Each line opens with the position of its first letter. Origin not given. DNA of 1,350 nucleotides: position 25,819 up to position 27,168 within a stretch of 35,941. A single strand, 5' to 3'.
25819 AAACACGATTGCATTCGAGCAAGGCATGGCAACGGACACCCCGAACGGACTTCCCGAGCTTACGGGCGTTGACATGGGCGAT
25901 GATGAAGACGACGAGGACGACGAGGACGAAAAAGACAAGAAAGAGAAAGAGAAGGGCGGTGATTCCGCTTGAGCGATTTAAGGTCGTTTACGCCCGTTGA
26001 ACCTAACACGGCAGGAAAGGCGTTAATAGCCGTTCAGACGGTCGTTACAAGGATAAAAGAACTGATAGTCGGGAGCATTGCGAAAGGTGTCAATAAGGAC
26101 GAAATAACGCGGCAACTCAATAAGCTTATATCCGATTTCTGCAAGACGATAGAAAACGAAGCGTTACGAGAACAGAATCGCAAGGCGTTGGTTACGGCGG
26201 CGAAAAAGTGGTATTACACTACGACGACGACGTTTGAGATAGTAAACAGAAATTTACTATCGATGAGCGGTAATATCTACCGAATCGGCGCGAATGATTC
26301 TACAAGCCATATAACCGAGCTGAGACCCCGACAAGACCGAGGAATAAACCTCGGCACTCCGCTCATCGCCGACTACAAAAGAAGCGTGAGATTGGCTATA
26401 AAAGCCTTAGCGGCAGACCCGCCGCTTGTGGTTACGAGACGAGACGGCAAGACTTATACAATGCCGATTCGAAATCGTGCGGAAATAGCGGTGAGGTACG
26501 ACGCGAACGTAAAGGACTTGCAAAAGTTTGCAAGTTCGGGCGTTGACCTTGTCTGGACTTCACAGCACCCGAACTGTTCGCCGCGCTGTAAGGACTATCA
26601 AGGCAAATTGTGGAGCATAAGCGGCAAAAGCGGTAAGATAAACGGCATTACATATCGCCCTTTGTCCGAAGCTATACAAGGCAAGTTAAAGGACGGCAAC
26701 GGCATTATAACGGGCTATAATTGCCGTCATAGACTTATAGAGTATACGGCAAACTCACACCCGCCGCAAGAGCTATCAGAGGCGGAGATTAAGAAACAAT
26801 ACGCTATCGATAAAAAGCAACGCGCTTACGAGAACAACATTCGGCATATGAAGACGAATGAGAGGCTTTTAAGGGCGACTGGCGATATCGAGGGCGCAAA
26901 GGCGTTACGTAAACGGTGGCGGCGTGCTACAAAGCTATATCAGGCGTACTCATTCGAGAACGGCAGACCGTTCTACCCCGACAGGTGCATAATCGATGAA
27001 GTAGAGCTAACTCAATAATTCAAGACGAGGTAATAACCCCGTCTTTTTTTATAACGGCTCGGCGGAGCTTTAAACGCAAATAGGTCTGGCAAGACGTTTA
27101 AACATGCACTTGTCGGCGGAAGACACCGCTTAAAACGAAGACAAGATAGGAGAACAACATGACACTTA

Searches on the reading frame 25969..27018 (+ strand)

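Call 20: search_protein_families(library=pfam, proteins=[window:25969-27018:+], max_evalue=0.001)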
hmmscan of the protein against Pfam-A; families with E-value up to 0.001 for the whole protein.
window:25969-27018:+ (349 aa): 1 family
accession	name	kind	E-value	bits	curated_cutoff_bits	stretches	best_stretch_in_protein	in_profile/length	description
PF06152.16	Phage_min_cap2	-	4.7e-19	69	26.3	1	98-326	137-363/366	Phage minor capsid protein 2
